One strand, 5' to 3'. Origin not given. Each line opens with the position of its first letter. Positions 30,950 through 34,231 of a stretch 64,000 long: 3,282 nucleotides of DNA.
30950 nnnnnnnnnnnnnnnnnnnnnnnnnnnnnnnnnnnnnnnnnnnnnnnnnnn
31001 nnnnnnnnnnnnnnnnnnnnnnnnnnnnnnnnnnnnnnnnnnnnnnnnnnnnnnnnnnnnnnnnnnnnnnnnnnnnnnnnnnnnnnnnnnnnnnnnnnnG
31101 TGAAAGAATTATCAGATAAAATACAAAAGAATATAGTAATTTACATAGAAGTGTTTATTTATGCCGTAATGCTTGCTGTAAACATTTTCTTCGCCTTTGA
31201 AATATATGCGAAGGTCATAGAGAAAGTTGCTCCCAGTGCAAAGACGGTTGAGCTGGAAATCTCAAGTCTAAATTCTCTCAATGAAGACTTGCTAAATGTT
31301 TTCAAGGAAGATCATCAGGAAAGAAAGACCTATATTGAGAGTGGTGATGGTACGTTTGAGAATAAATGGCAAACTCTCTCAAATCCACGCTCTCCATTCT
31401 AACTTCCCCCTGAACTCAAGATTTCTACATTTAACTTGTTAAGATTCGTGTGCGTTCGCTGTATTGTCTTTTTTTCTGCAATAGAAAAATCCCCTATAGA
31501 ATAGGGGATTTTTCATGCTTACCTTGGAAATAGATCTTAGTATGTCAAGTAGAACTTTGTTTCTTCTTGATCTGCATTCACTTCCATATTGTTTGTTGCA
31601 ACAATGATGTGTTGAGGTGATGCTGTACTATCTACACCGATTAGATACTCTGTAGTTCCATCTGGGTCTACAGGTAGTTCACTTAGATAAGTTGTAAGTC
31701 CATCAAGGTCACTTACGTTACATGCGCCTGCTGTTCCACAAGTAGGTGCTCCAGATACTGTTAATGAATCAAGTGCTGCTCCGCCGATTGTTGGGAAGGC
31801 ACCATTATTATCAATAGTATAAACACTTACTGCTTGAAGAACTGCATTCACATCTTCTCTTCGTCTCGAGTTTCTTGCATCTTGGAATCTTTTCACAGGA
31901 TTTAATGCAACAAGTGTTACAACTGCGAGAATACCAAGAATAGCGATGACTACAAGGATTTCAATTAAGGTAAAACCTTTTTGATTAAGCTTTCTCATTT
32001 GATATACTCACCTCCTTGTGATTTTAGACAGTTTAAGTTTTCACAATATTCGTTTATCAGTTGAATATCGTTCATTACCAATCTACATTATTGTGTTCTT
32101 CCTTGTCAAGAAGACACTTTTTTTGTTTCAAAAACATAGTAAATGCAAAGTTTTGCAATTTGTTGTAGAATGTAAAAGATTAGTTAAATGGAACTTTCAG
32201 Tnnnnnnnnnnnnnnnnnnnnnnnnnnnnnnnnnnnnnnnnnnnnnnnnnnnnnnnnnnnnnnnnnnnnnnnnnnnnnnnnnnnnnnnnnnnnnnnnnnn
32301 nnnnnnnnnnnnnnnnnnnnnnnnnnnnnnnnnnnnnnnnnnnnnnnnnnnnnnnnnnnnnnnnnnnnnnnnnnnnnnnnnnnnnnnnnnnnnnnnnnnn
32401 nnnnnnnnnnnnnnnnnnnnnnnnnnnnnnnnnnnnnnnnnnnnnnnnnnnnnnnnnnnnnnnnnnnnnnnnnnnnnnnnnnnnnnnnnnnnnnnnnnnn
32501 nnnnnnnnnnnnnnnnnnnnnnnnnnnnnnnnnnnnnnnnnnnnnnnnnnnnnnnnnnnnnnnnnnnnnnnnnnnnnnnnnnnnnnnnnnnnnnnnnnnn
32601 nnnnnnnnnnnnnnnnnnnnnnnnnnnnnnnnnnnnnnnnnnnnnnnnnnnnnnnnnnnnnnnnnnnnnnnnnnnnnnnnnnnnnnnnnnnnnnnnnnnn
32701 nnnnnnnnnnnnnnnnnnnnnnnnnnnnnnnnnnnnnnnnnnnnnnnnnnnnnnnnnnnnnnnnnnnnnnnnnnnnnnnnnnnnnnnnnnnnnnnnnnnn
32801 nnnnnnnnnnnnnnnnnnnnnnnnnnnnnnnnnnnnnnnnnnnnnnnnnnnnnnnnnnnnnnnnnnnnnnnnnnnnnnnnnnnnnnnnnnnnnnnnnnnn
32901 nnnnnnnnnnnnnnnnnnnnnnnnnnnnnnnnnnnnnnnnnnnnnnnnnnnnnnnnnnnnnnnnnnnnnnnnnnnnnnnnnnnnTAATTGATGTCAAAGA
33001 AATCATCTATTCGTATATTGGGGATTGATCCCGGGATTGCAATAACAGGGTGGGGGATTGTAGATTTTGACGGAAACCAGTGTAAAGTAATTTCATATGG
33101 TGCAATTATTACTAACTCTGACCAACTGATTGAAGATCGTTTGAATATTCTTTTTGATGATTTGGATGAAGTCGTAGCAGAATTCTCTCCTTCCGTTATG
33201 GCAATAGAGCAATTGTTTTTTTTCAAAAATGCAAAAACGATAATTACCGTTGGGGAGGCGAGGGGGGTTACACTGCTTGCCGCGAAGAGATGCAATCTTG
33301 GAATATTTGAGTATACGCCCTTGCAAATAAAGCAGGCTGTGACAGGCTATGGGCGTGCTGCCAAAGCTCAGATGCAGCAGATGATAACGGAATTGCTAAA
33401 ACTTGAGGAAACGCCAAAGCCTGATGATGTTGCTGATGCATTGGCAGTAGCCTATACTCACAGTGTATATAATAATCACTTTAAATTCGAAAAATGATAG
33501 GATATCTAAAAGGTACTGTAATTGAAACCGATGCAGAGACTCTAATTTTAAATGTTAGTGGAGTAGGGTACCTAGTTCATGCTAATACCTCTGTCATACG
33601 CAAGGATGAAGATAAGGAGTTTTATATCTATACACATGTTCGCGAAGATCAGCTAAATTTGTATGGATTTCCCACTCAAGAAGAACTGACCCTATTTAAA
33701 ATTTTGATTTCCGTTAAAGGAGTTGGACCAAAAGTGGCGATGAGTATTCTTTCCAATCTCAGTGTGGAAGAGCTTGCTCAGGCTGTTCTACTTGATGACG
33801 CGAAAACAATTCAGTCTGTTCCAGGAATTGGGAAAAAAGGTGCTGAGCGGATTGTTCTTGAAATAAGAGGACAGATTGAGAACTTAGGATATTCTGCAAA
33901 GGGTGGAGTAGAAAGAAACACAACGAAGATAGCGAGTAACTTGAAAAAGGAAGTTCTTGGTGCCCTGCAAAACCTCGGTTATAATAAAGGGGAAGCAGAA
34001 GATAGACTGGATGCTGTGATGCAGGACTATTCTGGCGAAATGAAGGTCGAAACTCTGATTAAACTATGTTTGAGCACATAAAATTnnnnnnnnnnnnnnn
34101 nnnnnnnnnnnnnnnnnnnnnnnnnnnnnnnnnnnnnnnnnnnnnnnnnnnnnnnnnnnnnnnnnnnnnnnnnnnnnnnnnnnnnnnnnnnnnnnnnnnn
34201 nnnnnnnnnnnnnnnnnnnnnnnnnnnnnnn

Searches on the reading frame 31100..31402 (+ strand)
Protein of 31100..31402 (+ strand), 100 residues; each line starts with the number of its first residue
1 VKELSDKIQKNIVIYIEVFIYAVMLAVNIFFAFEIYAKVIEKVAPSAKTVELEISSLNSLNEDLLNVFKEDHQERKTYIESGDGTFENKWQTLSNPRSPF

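Call 7: search_protein_families(library=pfam, proteins=[window:31100-31402:+], max_evalue=0.1)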
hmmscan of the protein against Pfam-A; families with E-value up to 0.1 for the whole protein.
window:31100-31402:+ (100 aa): 3 families
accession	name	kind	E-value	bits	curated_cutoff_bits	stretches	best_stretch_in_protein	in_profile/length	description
PF14163.11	SieB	-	0.041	13.9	26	1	11-80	31-98/147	Super-infection exclusion protein B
PF15122.11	TMEM206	-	0.049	13.2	27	1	5-47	4-46/296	TMEM206 protein family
PF02453.23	Reticulon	-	0.055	13.8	31.8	1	16-66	35-85/157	Reticulon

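Call 30: search_protein_families(library=ncbifam, proteins=[window:31100-31399:+], max_evalue=0.1)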
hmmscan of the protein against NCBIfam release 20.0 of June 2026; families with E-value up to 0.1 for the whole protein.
window:31100-31399:+ (100 aa): 2 families
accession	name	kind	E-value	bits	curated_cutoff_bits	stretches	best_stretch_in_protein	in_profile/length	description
NF051436.1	NheA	equivalog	0.048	12.6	500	1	27-94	226-293/385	non-hemolytic enterotoxin subunit A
NF041421.1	MbpC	equivalog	0.053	13.4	200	1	32-79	46-90/148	mobilization protein MbpC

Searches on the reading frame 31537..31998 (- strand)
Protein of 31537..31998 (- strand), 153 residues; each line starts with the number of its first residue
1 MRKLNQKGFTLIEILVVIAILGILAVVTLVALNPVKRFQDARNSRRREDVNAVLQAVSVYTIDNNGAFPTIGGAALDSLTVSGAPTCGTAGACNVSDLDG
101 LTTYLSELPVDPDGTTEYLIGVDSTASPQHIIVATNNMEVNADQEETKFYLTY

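Call 10: search_protein_families(library=pfam, proteins=[window:31537-31998:-], max_evalue=0.01)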
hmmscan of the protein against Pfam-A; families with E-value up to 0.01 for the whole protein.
window:31537-31998:- (153 aa): 1 family
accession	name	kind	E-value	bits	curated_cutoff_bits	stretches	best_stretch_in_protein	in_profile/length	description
PF07963.17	N_methyl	-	7.8e-10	38.3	21.2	1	5-28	3-26/27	Prokaryotic N-terminal methylation motif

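Call 30: search_protein_families(library=ncbifam, proteins=[window:31537-31998:-], max_evalue=0.1)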
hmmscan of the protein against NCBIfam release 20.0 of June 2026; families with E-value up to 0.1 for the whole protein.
window:31537-31998:- (153 aa): 20 families
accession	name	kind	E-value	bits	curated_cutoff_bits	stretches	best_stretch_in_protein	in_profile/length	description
TIGR01710.1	typeII_sec_gspG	equivalog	7.8e-12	45.4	88.85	1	7-126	1-107/134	type II secretion system major pseudopilin GspG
TIGR02532.1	IV_pilin_GFxxxE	domain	2.5e-09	36.5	16.3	1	6-29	1-24/24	prepilin-type N-terminal cleavage/methylation domain-containing protein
TIGR01708.2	typeII_sec_gspH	equivalog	4.9e-07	29.9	80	1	6-46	1-41/169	type II secretion system minor pseudopilin GspH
NF041013.1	T4P_ComGE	equivalog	2e-06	27.8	49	1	5-58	2-54/83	competence type IV pilus minor pilin ComGE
NF040999.1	pilin_ComGC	equivalog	6.9e-06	26.2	75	1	6-65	1-58/84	competence type IV pilus major pilin ComGC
NF041775.1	typeIV_PilA_Myxo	equivalog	2.4e-05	24.4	400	1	6-53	10-55/214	type IV pilin protein PilA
TIGR01711.1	gspJ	equivalog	3.5e-05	23.7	64.85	1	7-46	1-40/192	type II secretion system minor pseudopilin GspJ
NF007862.0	PRK10574.1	equivalog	3.8e-05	23.9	138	1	5-31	3-29/145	prepilin peptidase-dependent pilin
NF007800.0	PRK10506.1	equivalog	0.00027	20.8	158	1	5-30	7-32/163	prepilin peptidase-dependent protein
TIGR02596.1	TIGR02596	subfamily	0.001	19.2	70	1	9-35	1-27/196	Verru_Chthon cassette protein D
TIGR01707.1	gspI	equivalog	0.0014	19.1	44.35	1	8-43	1-33/101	type II secretion system minor pseudopilin GspI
NF040982.1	ComGD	equivalog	0.0019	18.6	70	1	6-34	1-28/139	competence type IV pilus minor pilin ComGD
TIGR02523.1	type_IV_pilV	equivalog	0.0032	17.9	52.2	1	6-43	1-39/139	type IV pilus modification protein PilV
TIGR02599.1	TIGR02599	subfamily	0.005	16.1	256.5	1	8-57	1-52/361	Verru_Chthon cassette protein C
NF041002.1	pilin_ComGF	equivalog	0.0079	16.4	80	1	6-39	1-34/139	competence type IV pilus minor pilin ComGF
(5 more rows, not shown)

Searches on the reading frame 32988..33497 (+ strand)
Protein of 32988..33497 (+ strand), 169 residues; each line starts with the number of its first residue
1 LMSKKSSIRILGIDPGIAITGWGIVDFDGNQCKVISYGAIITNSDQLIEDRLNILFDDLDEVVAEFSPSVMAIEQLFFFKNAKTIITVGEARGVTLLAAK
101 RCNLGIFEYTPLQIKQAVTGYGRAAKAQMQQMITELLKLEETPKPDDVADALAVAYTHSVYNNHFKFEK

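Call 10: search_protein_families(library=pfam, proteins=[window:32988-33497:+], max_evalue=0.01)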
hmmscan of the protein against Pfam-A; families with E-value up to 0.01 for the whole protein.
window:32988-33497:+ (169 aa): 2 families
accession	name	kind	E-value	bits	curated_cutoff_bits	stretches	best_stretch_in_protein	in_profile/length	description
PF02075.23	RuvC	-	1.3e-50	171.6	22.2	1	10-158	1-148/148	Crossover junction endodeoxyribonuclease RuvC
PF04312.18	DUF460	-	0.0051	17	28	1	4-38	27-60/135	Protein of unknown function (DUF460)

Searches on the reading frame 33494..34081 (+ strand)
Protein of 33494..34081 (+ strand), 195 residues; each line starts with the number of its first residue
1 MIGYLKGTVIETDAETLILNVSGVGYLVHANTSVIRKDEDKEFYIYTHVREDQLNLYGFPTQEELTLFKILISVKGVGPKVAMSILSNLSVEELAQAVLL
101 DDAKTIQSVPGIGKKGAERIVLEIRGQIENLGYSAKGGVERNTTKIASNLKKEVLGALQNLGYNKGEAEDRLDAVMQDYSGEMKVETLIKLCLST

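Call 10: search_protein_families(library=pfam, proteins=[window:33494-34081:+], max_evalue=0.01)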
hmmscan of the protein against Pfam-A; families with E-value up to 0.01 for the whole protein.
window:33494-34081:+ (195 aa): 9 families
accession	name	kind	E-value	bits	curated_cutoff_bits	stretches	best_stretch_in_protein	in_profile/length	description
PF01330.27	RuvA_N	-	9.6e-19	67.7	23.6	1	1-58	1-61/61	RuvA N terminal domain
PF14520.12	HHH_5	-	2.3e-18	66.9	27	1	68-125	1-56/57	Helix-hairpin-helix domain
PF07499.19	RuvA_C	-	1e-07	32.7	24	1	152-193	4-43/47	RuvA, C-terminal domain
PF00633.29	HHH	-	1.1e-06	28.6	24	0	71-87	13-29/30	Helix-hairpin-helix motif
PF01367.25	5_3_exonuc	-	0.00014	22.7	40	0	101-152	15-62/97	5'-3' exonuclease, C-terminal SAM fold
PF12826.13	HHH_2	-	0.0014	19.2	27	0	70-94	36-60/64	Helix-hairpin-helix motif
PF02371.22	Transposase_20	-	0.0027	18.5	21.3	0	104-130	2-27/87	Transposase IS116/IS110/IS902 family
PF08823.16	PG_binding_2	-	0.0054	17.4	21.1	0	145-174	12-41/74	Putative peptidoglycan binding domain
PF12836.13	HHH_3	-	0.0084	16.6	27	0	103-121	13-31/65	Helix-hairpin-helix motif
